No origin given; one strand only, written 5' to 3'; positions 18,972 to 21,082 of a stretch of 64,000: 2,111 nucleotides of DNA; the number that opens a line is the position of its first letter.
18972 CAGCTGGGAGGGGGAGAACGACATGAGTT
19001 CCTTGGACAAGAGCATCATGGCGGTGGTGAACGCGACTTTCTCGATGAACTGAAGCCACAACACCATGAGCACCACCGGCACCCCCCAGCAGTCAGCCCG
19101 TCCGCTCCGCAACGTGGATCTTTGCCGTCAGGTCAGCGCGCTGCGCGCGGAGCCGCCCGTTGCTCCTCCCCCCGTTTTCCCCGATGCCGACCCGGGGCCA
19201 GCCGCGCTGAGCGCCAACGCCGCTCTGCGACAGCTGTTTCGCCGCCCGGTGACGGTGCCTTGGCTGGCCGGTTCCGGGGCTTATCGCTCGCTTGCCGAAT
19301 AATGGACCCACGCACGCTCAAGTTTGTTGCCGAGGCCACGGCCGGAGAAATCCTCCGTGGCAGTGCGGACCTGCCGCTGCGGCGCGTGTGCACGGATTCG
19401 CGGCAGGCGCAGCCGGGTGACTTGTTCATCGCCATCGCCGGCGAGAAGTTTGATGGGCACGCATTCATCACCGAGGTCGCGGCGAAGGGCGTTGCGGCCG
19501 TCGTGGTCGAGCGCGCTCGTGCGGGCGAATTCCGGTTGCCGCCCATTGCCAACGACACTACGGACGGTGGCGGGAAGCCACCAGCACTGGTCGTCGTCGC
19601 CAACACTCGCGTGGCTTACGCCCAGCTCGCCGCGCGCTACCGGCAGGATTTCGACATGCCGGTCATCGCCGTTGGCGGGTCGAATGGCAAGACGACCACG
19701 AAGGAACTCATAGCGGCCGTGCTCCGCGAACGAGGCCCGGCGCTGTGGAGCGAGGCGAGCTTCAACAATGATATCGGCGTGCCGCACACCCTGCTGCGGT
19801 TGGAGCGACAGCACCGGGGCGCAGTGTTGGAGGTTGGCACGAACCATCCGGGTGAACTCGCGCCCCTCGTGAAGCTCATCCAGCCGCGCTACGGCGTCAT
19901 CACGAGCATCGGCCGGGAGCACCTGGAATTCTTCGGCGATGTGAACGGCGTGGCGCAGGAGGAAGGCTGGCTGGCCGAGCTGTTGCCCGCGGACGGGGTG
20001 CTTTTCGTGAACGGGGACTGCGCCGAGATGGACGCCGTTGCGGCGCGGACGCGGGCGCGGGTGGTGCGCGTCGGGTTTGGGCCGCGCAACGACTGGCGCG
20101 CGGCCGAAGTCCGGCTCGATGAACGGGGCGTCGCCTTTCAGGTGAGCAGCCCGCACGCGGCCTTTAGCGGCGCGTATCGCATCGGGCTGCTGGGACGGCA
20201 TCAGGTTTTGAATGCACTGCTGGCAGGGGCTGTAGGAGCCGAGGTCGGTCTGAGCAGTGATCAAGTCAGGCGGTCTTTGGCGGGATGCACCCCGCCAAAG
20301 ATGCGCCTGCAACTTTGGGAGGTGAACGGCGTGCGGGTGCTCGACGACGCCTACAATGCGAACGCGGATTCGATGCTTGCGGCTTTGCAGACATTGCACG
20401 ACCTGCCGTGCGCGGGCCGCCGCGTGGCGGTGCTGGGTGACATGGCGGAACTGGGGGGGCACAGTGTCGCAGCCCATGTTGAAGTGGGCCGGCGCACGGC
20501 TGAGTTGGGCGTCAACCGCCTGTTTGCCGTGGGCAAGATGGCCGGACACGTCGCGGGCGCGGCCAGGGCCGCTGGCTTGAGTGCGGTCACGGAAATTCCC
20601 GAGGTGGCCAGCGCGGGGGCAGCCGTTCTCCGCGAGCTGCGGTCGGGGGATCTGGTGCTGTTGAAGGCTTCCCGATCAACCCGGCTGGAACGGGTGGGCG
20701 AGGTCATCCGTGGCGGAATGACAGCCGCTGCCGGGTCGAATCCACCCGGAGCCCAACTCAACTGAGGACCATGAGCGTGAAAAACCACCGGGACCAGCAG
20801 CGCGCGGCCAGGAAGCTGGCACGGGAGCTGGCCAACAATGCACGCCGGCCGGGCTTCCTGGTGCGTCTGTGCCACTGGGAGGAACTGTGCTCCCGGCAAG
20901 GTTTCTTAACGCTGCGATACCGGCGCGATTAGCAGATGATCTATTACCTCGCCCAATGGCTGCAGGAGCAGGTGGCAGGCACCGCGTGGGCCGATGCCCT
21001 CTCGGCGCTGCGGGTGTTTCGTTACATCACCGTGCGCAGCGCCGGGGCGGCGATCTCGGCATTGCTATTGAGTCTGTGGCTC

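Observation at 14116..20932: Every gap between canonical dcw genes is filled by a translationally coupled small ORF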

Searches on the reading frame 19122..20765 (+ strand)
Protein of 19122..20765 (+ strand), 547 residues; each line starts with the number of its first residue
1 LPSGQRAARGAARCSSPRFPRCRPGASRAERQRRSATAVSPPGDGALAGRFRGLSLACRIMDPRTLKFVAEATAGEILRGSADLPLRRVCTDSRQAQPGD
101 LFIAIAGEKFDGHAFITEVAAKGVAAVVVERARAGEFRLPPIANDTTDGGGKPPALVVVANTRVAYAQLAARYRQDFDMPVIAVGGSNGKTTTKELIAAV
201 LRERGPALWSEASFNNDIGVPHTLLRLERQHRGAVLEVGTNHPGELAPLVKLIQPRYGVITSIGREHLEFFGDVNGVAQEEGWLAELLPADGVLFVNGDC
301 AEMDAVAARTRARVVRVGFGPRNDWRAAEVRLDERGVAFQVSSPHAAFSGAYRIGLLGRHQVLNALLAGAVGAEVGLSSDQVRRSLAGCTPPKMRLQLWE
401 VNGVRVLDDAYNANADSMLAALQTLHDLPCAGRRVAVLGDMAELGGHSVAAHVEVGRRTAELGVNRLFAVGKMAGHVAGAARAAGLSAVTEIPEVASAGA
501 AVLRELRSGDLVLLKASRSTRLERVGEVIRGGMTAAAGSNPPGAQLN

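Call 4: search_protein_families(library=pfam, proteins=[window:19122-20765:+], max_evalue=1)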
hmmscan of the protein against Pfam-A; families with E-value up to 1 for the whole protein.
window:19122-20765:+ (547 aa): 5 families
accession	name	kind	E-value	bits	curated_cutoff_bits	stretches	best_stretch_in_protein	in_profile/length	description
PF08245.18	Mur_ligase_M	-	8.9e-40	137.2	24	1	184-371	1-199/200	Mur ligase middle domain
PF02875.26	Mur_ligase_C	-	4.2e-17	63.6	28.4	1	394-518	1-127/127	Mur ligase, glutamate ligase domain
PF01225.30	Mur_ligase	-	1.5e-08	35.3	21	1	89-134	5-55/95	Mur ligase family, catalytic domain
PF02606.20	LpxK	-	0.1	12.1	27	1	158-205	14-65/328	Tetraacyldisaccharide-1-P 4'-kinase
PF18999.5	DUF5728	-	0.33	10.9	25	1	294-329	117-151/188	Family of unknown function (DUF5728)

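Call 15: find_related_loci(query=window:19299-20765:+, collection=metagenome_contigs, flank=7000)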
Query window:19299-20765:+ (488 aa) in metagenome_contigs; peptide patterns used: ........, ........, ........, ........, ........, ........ (x = any residue, [..] = any of these).
600 stretches matched a pattern (row limit reached: there are more); 528 encode a relative of the query (tblastn E <= 1e-3); the best 80 are kept; 80 distinct loci.
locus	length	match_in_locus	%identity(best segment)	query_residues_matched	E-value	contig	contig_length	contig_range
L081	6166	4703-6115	85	1-471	0e+0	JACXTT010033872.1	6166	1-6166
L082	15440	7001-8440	81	1-488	0e+0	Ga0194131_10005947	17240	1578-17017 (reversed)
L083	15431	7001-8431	80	1-488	0e+0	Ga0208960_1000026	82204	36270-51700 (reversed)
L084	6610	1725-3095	66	2-471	0e+0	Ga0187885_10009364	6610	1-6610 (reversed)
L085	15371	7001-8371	64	2-471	0e+0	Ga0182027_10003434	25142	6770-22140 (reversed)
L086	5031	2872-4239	64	2-472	0e+0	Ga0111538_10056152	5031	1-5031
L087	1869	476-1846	64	2-471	0e+0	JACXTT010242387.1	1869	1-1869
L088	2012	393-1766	63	1-471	0e+0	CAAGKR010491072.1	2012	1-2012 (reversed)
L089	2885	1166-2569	62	2-482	0e+0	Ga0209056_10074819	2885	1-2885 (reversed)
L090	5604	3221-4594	63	1-471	0e+0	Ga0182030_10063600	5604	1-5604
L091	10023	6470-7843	63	1-471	0e+0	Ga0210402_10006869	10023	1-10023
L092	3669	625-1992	65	2-470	0e+0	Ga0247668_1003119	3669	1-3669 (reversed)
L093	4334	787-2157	64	2-471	0e+0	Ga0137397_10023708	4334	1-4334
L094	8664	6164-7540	65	2-473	0e+0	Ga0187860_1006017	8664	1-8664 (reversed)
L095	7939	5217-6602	62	1-471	0e+0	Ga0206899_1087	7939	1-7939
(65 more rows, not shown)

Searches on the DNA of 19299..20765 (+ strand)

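Call 54: search_rna_families(source=L113, start=4200, end=4450, threshold=evalue, max_evalue=1, show_alignments=1)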
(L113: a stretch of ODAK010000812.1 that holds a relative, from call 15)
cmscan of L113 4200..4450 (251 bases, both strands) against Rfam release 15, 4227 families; matches with E-value up to 1: 0.
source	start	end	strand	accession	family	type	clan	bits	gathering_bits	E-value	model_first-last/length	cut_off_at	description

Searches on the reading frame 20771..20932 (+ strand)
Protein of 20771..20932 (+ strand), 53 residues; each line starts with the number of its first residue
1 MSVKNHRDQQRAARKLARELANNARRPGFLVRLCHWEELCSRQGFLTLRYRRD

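Call 4: search_protein_families(library=pfam, proteins=[window:20771-20932:+], max_evalue=1)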
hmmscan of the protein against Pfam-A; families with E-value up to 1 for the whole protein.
window:20771-20932:+ (53 aa): 0 families

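Call 29: find_homologous_proteins(query=A5, max_evalue=0.01)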
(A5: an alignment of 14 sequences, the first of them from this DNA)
Query A5 (14 sequences) (53 aa, profile of the alignment): 30 proteins with E <= 0.01 among 414 candidates.
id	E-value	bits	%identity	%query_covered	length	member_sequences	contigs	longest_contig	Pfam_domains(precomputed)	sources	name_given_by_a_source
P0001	4.7e-19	86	37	51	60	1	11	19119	-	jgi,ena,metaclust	jgi:hypothetical protein|metaclust:\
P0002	1.6e-17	81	44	51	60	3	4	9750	-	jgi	-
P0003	1.6e-16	78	37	51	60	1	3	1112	-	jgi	jgi:hypothetical protein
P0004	5.9e-16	76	37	51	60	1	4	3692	-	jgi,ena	-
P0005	1.5e-15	75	44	51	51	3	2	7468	-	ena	-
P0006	4.1e-15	74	37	51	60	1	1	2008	-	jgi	-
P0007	4.7e-15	73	41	51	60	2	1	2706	-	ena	-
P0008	2.8e-14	71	37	51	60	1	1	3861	-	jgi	-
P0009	4.3e-14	70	30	51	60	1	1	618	-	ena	-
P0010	9.5e-14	69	44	51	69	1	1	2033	-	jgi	-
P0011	1.8e-13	68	41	51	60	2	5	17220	-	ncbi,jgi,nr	ncbi:MAG: hypothetical protein DME22_14345 [Verrucomicrobia bacterium]|nr:MAG: hypothetical protein 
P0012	1.9e-13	68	94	100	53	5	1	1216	-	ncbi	-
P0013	3.8e-13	67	31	85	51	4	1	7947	-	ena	-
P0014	4.7e-13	67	41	32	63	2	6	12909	-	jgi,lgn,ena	jgi:hypothetical protein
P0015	1.5e-12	65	60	19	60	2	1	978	-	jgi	jgi:hypothetical protein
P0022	1.3e-10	59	70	100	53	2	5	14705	-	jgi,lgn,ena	jgi:hypothetical protein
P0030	1.4e-5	43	33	55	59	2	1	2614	-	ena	-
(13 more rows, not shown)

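Call 33: find_encoding_contigs(protein=P0022, flank=10000, max_places=6)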
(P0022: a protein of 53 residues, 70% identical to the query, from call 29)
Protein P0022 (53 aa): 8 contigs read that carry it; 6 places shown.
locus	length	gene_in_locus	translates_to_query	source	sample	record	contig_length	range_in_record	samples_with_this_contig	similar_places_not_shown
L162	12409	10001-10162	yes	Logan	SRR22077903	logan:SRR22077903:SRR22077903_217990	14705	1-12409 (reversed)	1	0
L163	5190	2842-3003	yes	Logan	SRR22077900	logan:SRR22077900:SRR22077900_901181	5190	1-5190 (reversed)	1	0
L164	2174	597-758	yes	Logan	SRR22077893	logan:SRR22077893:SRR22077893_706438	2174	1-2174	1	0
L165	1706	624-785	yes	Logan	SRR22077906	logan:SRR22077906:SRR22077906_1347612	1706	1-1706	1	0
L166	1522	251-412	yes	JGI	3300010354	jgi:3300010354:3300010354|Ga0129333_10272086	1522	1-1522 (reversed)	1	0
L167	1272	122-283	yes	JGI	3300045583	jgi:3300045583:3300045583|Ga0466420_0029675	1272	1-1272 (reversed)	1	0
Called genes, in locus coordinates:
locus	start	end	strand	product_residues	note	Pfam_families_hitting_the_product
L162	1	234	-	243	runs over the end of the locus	PF01872:RibD_C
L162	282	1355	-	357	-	PF02547:Queuosine_synth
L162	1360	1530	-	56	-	-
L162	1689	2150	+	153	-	PF02381:MraZ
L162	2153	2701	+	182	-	-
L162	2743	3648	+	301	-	PF01795:Methyltransf_5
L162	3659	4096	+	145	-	-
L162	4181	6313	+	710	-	PF03717:PBP_dimer, PF00905:Transpeptidase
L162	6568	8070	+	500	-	PF01225:Mur_ligase, PF08245:Mur_ligase_M, PF02875:Mur_ligase_C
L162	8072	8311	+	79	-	-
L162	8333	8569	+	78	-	-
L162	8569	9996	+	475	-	PF01225:Mur_ligase, PF08245:Mur_ligase_M, PF02875:Mur_ligase_C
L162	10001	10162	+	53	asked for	-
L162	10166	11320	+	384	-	PF00953:Glycos_transf_4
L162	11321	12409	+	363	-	?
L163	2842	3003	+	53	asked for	-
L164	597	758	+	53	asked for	-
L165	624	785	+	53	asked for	-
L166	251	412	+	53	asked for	-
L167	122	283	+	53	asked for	-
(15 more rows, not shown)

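Call 51: predict_structure(alignment_id=A6)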
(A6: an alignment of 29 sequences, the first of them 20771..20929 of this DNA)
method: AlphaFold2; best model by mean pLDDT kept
length: 53 residues; sequences in the alignment: 29
mean_pLDDT: 68.5   pTM: 0.30
mean pLDDT of the five models: 68.5, 68.4, 68.3, 66.2, 63.9
residues with pLDDT >= 90: 0; 70-90: 24; 50-70: 28; < 50: 1
segments of 3 or more residues with pLDDT < 50: none
pLDDT, mean of each block of 10 residues (from residue 1): 63 71 67 77 66 60
secondary structure, 60 per line:
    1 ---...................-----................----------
elements in order: H4-22 H28-43

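Call 58: search_protein_families(library=ncbifam, proteins=[window:20771-20932:+], max_evalue=1)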
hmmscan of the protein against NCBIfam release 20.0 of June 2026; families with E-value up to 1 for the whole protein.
window:20771-20932:+ (53 aa): 0 families

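Call 59: search_solved_structures(query=A6, max_evalue=1)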
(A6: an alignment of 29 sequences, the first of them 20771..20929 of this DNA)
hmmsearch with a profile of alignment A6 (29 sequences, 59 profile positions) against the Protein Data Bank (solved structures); distinct sequences matched with E-value up to 1: 2.
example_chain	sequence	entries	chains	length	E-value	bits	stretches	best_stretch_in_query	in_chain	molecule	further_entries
7ood_t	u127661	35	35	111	0.63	13.7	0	10-56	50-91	50S ribosomal protein L24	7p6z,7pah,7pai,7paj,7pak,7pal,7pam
9e71_BS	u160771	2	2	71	0.63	13.7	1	12-49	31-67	Small ribosomal subunit protein eS17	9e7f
